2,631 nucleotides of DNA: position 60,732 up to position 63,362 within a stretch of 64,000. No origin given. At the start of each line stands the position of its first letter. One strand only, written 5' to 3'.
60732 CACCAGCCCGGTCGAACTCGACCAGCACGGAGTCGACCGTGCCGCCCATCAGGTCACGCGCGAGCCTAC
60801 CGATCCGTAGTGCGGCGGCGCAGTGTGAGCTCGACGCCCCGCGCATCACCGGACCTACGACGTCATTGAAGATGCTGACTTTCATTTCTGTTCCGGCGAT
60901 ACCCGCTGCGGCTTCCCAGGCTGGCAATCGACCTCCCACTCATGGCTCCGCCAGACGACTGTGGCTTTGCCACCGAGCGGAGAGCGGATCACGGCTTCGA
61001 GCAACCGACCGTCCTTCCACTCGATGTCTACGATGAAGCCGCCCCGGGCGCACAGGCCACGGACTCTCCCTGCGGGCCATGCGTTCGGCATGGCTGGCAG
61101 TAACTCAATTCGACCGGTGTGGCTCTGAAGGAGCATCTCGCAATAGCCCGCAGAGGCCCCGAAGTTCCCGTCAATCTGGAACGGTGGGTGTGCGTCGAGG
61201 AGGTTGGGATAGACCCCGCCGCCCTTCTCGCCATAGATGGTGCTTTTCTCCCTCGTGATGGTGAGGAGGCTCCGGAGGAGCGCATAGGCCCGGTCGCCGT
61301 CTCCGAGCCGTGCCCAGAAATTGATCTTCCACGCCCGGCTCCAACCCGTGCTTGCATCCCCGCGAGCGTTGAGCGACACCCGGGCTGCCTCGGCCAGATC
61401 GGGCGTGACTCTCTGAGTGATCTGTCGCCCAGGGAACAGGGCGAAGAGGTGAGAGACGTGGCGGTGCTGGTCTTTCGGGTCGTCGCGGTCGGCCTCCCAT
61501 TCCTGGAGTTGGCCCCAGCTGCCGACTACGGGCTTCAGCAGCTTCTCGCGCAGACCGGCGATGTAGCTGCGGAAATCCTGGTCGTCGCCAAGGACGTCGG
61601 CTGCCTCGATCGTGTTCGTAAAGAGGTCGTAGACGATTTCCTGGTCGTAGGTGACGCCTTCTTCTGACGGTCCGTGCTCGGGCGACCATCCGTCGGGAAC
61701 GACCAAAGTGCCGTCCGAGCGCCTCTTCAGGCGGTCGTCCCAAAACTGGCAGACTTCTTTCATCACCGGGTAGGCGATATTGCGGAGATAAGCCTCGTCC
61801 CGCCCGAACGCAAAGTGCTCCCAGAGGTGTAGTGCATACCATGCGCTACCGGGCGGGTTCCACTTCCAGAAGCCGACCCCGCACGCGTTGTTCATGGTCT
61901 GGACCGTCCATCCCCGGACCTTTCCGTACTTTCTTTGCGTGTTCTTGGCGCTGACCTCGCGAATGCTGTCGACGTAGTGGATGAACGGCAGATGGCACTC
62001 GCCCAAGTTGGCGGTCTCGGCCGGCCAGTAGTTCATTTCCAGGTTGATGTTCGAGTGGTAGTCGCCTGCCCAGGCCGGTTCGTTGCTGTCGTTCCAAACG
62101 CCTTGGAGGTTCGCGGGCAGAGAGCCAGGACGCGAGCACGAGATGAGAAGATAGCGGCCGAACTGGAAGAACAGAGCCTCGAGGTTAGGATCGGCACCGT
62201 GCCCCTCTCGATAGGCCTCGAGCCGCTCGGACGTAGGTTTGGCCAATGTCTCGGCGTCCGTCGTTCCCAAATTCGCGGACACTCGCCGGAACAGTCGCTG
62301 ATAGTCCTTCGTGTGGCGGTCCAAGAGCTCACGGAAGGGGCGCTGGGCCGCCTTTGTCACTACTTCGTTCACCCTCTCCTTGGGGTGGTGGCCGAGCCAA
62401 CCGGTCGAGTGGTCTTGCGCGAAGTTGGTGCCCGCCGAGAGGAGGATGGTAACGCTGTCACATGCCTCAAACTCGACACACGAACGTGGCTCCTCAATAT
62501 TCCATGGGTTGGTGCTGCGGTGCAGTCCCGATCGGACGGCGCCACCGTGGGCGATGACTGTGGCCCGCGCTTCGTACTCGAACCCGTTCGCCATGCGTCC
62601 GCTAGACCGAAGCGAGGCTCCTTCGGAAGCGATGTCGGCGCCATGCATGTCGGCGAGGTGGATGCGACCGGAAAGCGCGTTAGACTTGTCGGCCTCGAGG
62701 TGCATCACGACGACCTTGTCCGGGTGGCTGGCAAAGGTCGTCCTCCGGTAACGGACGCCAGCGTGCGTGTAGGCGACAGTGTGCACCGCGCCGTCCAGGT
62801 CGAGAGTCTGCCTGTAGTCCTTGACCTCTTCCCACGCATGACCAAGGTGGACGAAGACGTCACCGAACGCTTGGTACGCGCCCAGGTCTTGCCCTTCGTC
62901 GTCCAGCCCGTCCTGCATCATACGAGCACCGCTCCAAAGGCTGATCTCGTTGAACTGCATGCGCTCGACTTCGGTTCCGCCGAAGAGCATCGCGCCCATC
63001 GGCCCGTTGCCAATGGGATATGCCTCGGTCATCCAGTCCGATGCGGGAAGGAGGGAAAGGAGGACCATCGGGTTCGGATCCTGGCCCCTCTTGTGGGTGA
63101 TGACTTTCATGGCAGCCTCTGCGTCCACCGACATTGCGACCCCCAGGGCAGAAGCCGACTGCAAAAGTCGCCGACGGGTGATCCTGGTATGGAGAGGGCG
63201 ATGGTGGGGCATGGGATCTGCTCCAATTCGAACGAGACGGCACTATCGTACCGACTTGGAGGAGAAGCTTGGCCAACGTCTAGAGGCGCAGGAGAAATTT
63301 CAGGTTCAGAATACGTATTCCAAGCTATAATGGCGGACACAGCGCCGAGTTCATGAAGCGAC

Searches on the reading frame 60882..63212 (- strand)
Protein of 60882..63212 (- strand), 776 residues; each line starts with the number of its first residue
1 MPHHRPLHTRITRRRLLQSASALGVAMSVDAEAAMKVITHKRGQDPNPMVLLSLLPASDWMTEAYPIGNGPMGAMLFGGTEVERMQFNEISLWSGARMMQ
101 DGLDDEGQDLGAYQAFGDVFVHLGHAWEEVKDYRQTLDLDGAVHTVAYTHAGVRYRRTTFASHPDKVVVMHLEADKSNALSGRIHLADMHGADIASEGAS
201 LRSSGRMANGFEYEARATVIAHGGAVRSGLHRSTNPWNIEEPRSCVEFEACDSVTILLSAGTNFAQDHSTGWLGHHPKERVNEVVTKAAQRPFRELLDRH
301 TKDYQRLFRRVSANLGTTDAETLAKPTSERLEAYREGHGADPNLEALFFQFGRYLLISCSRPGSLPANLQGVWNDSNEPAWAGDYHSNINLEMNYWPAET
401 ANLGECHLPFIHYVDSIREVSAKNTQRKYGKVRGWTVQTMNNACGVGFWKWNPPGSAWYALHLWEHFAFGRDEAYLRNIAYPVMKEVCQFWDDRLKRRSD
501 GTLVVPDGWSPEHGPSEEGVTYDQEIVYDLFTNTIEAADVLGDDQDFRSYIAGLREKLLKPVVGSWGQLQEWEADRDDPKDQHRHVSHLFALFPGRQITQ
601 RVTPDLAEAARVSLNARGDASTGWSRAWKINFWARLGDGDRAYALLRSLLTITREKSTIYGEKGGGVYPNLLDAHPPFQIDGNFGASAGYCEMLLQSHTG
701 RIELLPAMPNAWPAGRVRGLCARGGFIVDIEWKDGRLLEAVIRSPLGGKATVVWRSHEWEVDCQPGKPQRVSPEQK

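Call 13: search_protein_families(library=pfam, proteins=[window:60882-63212:-], max_evalue=0.01)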
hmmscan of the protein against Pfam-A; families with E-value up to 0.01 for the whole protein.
window:60882-63212:- (776 aa): 3 families
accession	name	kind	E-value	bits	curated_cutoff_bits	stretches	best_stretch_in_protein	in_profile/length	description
PF22124.2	Glyco_hydro_95_cat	-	4.4e-157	523.6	27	1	293-694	2-408/408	Glycosyl hydrolase family 95 catalytic domain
PF14498.12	Glyco_hyd_65N_2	-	2e-44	152.8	27.7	2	99-266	77-233/234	Glycosyl hydrolase family 65, N-terminal domain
PF21307.2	Glyco_hydro_95_C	-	1.8e-21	76.9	27.6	1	696-763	1-67/94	Glycoside hydrolase family 95, C-terminal domain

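Call 56: find_encoding_contigs(protein=window:60882-63212:-, flank=10000, max_places=2)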
Protein window:60882-63212:- (776 aa): 2 contigs read that carry it; 1 place shown.
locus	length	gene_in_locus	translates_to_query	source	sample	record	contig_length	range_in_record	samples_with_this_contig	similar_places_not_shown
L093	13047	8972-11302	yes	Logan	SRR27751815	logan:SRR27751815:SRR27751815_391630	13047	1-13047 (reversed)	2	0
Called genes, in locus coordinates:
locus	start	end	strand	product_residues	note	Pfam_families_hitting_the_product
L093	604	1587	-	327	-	-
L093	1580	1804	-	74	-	-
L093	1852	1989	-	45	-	-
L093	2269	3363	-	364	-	PF00037:Fer4 (faint), PF12797:Fer4_2 (faint), PF12838:Fer4_7, PF13183:Fer4_8, PF13187:Fer4_9 (weak), PF13484:Fer4_16 (weak), PF13534:Fer4_17, PF02754:CCG, +3 more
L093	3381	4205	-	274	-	PF14257:DUF4349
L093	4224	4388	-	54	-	-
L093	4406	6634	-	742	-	-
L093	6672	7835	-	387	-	PF02806:Alpha-amylase_C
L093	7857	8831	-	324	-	PF04151:PPC (faint), PF02922:CBM_48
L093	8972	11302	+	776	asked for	PF14498:Glyco_hyd_65N_2, PF22124:Glyco_hydro_95_cat, PF21307:Glyco_hydro_95_C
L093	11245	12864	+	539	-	PF03313:SDH_alpha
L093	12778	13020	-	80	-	-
